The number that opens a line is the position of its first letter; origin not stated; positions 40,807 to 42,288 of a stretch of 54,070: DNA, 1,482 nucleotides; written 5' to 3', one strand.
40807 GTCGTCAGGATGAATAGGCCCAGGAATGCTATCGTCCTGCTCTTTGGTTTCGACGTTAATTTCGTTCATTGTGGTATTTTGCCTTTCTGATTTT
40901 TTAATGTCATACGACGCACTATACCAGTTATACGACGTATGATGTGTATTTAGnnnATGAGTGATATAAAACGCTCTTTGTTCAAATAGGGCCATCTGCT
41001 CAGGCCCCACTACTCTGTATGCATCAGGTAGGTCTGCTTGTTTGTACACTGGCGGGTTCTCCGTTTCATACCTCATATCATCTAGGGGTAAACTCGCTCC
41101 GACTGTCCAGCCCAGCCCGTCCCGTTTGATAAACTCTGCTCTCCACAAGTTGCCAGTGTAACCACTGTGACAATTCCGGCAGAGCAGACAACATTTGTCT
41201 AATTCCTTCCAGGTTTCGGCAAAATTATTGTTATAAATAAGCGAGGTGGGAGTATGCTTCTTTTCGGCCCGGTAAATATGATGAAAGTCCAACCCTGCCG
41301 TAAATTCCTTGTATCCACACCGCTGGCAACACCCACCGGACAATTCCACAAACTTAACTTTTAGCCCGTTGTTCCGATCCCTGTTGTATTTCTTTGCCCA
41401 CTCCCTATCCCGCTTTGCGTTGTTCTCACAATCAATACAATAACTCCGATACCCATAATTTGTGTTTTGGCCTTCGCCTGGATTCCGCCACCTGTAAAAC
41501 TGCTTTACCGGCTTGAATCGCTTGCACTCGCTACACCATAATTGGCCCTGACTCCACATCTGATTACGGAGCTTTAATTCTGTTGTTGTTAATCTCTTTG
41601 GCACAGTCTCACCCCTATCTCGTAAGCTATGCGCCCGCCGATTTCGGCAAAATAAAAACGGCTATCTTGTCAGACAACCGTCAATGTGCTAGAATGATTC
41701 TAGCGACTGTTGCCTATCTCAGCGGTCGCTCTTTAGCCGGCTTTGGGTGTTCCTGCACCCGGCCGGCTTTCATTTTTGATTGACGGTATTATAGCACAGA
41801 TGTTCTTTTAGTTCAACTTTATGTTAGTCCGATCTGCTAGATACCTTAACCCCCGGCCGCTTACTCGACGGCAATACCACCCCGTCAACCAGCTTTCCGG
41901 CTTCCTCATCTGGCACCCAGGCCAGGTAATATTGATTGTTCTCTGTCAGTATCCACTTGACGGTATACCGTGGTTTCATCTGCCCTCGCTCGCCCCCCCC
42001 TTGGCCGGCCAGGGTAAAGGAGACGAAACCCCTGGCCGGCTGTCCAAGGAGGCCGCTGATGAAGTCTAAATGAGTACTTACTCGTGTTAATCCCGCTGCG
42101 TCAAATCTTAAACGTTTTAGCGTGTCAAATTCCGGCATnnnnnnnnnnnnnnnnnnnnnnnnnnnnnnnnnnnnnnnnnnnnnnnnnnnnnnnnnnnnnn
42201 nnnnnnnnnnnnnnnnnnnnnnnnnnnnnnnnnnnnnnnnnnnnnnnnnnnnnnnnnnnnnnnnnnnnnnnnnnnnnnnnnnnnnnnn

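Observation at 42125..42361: Phage-encoded LexA DNA-binding domain without the autocleavage domain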

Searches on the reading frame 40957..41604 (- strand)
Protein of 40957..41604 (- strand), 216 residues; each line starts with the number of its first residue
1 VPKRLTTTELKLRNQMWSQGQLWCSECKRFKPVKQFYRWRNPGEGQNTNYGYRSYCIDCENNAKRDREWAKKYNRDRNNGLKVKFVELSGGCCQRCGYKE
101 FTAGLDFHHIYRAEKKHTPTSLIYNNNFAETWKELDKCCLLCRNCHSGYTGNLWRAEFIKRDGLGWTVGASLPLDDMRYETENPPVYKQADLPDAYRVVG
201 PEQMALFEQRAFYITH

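Call 3: search_protein_families(library=pfam, proteins=[window:40957-41604:-], max_evalue=1)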
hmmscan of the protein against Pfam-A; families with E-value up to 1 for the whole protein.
seq(216 aa): 0 families

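Call 27: search_protein_families(library=phrogs, proteins=[window:40957-41604:-], max_evalue=0.01)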
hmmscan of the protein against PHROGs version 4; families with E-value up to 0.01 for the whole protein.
seq(216 aa): 10 families
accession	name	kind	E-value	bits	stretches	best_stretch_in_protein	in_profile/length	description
phrog_2255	-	DNA, RNA and nucleotide metabolism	7.7e-25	88.6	1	23-148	55-167/211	HNH endonuclease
phrog_3106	-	DNA, RNA and nucleotide metabolism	5.5e-12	46.9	1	65-150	135-221/252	HNH endonuclease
phrog_4234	-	DNA, RNA and nucleotide metabolism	7e-10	39.7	1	67-155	6-88/130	HNH endonuclease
phrog_35854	-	DNA, RNA and nucleotide metabolism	3.1e-07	31.6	1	86-147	2-64/145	HNH endonuclease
phrog_30726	-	unknown function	3.7e-07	31.1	1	63-152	20-113/159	-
phrog_10212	-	unknown function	5.7e-05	24.4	1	91-153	65-125/128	-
phrog_2633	-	DNA, RNA and nucleotide metabolism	0.00019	22.6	1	18-147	10-117/142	endonuclease VII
phrog_2340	-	DNA, RNA and nucleotide metabolism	0.00035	21.7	1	23-78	10-66/171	endonuclease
phrog_5558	-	moron, auxiliary metabolic gene and host takeover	0.0046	18.2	1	23-78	67-116/130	Lar-like restriction alleviation protein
phrog_740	-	DNA, RNA and nucleotide metabolism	0.0066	16.4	1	89-168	37-98/332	HNH endonuclease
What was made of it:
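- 40954..41604 (-): HNH endonuclease, first gene after the late promoter. PHROG 2255 E=8e-25 (call 27).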

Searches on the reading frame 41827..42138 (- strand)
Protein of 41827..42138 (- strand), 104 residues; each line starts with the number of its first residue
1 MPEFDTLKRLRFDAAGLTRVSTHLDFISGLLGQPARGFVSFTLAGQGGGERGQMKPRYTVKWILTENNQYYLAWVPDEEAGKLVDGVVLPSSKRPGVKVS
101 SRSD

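Call 3: search_protein_families(library=pfam, proteins=[window:41827-42138:-], max_evalue=1)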
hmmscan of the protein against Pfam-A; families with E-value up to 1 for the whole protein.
seq(104 aa): 0 families

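Call 27: search_protein_families(library=phrogs, proteins=[window:41827-42138:-], max_evalue=0.01)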
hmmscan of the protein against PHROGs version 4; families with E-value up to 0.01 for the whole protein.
seq(104 aa): 0 families
